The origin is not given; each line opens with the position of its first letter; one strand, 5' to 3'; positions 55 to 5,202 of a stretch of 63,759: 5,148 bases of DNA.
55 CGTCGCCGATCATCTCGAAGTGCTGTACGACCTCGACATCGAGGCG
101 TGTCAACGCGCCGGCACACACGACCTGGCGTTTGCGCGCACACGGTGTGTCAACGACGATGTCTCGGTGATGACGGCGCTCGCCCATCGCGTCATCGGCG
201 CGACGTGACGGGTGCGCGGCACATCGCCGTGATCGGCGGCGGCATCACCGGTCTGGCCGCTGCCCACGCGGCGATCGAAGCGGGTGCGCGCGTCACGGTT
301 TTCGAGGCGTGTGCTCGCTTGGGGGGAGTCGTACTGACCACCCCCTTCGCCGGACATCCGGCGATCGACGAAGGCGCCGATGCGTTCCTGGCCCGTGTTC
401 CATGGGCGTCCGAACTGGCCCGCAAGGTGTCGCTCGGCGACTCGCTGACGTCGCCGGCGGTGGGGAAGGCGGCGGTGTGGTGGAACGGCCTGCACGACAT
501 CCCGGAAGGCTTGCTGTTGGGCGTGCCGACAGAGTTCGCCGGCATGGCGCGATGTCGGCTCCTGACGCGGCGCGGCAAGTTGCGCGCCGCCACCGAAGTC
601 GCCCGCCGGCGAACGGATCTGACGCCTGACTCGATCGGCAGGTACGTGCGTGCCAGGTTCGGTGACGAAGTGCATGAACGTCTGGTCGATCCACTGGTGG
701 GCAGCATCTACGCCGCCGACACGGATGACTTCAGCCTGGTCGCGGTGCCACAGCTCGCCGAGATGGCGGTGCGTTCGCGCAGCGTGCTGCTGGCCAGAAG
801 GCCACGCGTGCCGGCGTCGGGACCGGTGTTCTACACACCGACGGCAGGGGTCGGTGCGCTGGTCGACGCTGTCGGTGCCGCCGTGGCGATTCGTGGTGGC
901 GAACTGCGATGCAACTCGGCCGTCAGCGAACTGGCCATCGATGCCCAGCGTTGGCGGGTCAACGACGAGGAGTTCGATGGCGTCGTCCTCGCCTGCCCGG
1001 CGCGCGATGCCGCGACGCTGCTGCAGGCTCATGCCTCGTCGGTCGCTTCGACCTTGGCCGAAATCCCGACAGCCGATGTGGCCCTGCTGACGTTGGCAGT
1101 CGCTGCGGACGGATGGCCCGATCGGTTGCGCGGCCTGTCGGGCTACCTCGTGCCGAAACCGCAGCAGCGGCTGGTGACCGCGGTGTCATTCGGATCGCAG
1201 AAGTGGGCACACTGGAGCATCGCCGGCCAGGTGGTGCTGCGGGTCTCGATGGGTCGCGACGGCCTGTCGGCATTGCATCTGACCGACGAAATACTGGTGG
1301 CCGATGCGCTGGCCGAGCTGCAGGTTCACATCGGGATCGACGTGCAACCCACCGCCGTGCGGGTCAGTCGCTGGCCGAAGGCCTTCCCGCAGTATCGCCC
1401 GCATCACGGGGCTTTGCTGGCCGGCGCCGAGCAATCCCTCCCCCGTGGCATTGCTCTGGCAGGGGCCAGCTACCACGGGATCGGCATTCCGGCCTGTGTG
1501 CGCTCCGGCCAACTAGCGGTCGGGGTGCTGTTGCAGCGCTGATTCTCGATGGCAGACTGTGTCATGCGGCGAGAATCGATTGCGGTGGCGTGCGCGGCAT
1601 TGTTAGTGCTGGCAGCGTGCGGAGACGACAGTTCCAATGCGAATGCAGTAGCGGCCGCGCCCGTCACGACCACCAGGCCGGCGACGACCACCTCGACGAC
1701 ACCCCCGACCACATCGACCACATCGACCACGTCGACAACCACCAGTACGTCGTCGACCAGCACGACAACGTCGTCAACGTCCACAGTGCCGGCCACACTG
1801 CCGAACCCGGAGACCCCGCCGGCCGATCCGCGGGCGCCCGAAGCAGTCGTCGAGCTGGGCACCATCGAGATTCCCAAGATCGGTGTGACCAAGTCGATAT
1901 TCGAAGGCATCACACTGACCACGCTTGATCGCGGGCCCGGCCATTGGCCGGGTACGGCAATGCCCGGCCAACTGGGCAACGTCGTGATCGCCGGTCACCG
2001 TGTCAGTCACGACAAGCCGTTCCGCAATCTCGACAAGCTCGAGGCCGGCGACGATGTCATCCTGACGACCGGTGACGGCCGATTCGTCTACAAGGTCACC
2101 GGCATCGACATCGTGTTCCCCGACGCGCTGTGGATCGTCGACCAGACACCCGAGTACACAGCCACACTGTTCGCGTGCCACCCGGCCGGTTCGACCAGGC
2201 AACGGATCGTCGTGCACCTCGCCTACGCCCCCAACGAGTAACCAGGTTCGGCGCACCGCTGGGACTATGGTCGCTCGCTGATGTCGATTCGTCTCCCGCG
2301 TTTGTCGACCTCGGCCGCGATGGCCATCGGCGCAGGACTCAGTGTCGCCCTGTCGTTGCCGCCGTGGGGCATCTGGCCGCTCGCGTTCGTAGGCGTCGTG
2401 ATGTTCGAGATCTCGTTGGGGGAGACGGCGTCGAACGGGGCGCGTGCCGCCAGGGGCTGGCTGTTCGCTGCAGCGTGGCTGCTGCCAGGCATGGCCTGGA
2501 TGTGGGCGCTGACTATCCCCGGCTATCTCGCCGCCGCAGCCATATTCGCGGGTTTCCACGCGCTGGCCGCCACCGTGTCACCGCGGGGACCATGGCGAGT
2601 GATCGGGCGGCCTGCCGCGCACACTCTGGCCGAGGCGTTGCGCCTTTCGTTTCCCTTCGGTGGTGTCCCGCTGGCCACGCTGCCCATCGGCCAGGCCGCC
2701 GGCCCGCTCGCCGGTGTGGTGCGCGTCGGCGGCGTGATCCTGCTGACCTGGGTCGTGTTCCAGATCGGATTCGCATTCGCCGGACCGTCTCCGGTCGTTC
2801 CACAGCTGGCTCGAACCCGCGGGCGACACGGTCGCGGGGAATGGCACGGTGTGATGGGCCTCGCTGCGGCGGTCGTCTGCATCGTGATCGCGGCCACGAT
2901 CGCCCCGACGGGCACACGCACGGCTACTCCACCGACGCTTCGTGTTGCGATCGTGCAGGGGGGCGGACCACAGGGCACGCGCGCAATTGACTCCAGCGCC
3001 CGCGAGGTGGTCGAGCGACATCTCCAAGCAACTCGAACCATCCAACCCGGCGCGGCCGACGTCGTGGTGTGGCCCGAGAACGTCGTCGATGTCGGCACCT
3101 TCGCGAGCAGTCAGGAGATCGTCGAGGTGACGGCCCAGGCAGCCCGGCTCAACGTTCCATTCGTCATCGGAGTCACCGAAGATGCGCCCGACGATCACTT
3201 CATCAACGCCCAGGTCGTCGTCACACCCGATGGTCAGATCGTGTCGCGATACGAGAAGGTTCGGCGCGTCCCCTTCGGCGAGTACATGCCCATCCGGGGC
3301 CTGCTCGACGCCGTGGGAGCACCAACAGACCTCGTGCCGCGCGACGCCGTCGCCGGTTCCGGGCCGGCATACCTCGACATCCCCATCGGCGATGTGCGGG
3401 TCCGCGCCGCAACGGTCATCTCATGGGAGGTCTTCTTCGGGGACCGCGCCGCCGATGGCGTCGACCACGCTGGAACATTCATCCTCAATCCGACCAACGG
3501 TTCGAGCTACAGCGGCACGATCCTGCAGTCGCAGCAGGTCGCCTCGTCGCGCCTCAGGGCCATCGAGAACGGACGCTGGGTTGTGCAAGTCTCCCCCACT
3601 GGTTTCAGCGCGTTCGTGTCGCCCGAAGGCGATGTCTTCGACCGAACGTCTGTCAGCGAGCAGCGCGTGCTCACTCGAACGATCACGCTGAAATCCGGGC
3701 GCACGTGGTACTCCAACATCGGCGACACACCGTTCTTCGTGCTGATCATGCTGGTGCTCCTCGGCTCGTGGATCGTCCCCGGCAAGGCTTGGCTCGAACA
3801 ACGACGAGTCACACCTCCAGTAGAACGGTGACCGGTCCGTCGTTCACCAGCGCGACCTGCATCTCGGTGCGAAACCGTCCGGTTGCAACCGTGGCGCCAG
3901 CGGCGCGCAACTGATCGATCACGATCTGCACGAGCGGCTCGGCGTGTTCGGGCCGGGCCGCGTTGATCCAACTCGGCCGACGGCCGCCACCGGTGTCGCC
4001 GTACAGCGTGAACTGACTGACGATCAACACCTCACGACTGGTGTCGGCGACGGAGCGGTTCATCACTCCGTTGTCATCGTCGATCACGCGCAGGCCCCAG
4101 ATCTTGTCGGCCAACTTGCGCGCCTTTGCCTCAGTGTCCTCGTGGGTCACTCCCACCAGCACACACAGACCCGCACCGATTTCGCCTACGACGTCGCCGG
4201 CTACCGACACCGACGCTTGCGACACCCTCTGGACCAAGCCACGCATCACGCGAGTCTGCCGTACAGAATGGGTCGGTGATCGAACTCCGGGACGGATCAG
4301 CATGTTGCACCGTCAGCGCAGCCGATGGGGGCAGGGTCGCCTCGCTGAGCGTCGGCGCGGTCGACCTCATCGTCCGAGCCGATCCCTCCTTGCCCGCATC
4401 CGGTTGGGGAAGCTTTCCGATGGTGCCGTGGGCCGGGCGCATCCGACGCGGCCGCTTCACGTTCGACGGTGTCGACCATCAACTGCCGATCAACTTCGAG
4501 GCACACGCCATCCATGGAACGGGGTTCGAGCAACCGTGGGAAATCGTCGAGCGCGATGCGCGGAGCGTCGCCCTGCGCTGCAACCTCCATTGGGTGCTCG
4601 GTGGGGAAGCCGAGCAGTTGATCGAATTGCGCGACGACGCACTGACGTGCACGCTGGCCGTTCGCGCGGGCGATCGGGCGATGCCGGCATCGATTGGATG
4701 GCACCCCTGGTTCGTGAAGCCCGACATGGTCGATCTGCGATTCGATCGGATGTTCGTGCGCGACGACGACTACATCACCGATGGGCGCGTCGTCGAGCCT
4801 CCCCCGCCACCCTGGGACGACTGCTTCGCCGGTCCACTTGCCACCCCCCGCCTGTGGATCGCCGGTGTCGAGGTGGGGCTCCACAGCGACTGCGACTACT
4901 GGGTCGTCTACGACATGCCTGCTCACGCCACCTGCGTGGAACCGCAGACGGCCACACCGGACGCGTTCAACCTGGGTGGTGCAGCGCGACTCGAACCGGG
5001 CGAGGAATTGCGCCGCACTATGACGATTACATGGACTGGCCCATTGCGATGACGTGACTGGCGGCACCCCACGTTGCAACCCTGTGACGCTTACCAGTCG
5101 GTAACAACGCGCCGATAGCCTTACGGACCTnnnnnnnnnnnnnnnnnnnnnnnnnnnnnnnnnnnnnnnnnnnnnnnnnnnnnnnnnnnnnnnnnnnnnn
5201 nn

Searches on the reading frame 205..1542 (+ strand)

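Call 23: search_protein_families(library=pfam, proteins=[window:205-1542:+], max_evalue=0.001)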
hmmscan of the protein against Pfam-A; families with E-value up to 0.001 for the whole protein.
window:205-1542:+ (445 aa): 7 families
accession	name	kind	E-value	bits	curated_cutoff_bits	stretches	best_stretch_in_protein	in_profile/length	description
PF01593.30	Amino_oxidase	-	5e-36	125.4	19.8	1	14-441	1-441/443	Flavin containing amine oxidoreductase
PF13450.12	NAD_binding_8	-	3.3e-10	40.5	21.9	1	9-72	1-65/68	NAD(P)-binding Rossmann-like domain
PF01266.30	DAO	-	3.4e-10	40.4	27.9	2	7-40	2-35/353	FAD dependent oxidoreductase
PF12831.13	FAD_oxidored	-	7.6e-06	25.9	27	1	7-43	2-38/416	FAD dependent oxidoreductase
PF07992.20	Pyr_redox_2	-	8e-05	22.6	26.1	1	5-40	143-178/291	Pyridine nucleotide-disulphide oxidoreductase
PF00890.30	FAD_binding_2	-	0.00028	20.6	20.4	1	7-41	2-36/414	FAD binding domain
PF03486.20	HI0933_like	-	0.00068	19.6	50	0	6-43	2-39/244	HI0933-like protein Rossmann domain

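Call 66: search_protein_families(library=ncbifam, proteins=[window:205-1542:+], max_evalue=0.0001)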
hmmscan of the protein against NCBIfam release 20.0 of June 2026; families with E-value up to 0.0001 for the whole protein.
window:205-1542:+ (445 aa): 21 families
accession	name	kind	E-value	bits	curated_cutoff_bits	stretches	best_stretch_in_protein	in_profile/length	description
NF008841.0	PRK11883.1-1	equivalog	5.1e-73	246.5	517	1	4-443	3-448/453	protoporphyrinogen oxidase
NF008845.0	PRK11883.1-5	equivalog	3.2e-71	240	560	1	4-443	4-462/468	protoporphyrinogen oxidase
TIGR00562.1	proto_IX_ox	equivalog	1.8e-45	155.4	97.85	2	5-196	3-193/470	protoporphyrinogen oxidase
NF009081.0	PRK12416.1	equivalog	2.4e-31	109.2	702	1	6-438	3-453/466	protoporphyrinogen oxidase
NF005560.0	PRK07233.1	equivalog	3.3e-18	65.7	252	1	6-298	2-285/435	hypothetical protein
TIGR03467.1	HpnE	equivalog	3e-15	56.5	283.05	1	7-443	1-429/430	hydroxysqualene dehydroxylase HpnE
NF005547.0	PRK07208.1-3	equivalog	4.1e-15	55.5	380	1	3-256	3-246/465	hypothetical protein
NF005545.0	PRK07208.1-1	equivalog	1.7e-08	33.3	451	0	6-72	9-75/504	hypothetical protein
NF005548.0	PRK07208.1-4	equivalog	2.6e-08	32.9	389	1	5-249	4-244/488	hypothetical protein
TIGR02734.1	crtI_fam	subfamily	8.3e-08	31.3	238.1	0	8-43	2-37/504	phytoene desaturase family protein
NF009410.0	PRK12771.1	subfamily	4.3e-06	25.6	516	1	4-43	138-177/566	NAD(P)-binding protein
NF045599.1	bili_reduct_long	exception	6e-06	24.8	750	1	4-43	381-420/641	bilirubin reductase, long form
NF002480.1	PRK01747.1-1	equivalog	8.3e-06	24.5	540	0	3-37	247-281/645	bifunctional tRNA (5-methylaminomethyl-2-thiouridine)(34)-methyltransferase MnmC2/FAD-dependent 5-carboxymethylaminomethyl-2-thiouridine(34)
TIGR03997.1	mycofact_OYE_2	equivalog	1.1e-05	24.1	793.15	1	5-46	380-421/645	mycofactocin system FadH/OYE family oxidoreductase 2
TIGR03197.1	MnmC_Cterm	equivalog_domain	2.1e-05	23.8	174.2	0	6-38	1-33/400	FAD-dependent 5-carboxymethylaminomethyl-2-thiouridine(34) oxidoreductase MnmC1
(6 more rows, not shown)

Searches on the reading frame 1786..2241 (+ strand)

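Call 23: search_protein_families(library=pfam, proteins=[window:1786-2241:+], max_evalue=0.001)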
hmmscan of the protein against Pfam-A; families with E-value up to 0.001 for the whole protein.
window:1786-2241:+ (151 aa): 1 family
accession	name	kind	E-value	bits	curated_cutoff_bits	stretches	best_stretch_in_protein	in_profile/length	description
PF04203.18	Sortase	-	4.1e-32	111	26.6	1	27-144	1-121/125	Sortase domain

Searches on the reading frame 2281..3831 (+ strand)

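Call 23: search_protein_families(library=pfam, proteins=[window:2281-3831:+], max_evalue=0.001)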
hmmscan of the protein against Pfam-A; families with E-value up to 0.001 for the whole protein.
window:2281-3831:+ (516 aa): 2 families
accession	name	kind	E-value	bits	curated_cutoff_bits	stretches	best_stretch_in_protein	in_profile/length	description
PF00795.27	CN_hydrolase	-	4.1e-22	79.2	23.2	1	221-476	1-254/256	Carbon-nitrogen hydrolase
PF20154.4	LNT_N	-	4.2e-15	56.7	27.1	1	18-163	1-157/159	Apolipoprotein N-acyltransferase N-terminal domain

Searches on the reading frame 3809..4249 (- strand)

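Call 23: search_protein_families(library=pfam, proteins=[window:3809-4249:-], max_evalue=0.001)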
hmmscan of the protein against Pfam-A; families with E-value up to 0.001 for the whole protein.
window:3809-4249:- (146 aa): 1 family
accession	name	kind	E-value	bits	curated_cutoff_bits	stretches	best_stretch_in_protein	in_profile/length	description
PF02580.21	Tyr_Deacylase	-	1.5e-54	184.7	25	1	4-145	2-144/144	D-Tyr-tRNA(Tyr) deacylase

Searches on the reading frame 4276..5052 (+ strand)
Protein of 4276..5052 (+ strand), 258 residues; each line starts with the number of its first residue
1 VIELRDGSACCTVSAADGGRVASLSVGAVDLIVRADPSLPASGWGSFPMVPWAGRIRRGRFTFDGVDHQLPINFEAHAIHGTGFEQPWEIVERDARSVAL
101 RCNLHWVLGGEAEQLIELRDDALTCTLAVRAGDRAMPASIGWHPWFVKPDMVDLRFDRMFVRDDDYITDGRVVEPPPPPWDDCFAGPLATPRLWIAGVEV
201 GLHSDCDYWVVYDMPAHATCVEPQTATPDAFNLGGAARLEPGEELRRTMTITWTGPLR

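Call 23: search_protein_families(library=pfam, proteins=[window:4276-5052:+], max_evalue=0.001)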
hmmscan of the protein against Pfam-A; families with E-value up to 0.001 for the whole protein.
window:4276-5052:+ (258 aa): 1 family
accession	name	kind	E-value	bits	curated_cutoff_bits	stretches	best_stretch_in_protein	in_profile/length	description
PF01263.26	Aldose_epim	-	2.3e-20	73.6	27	1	2-251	3-298/299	Aldose 1-epimerase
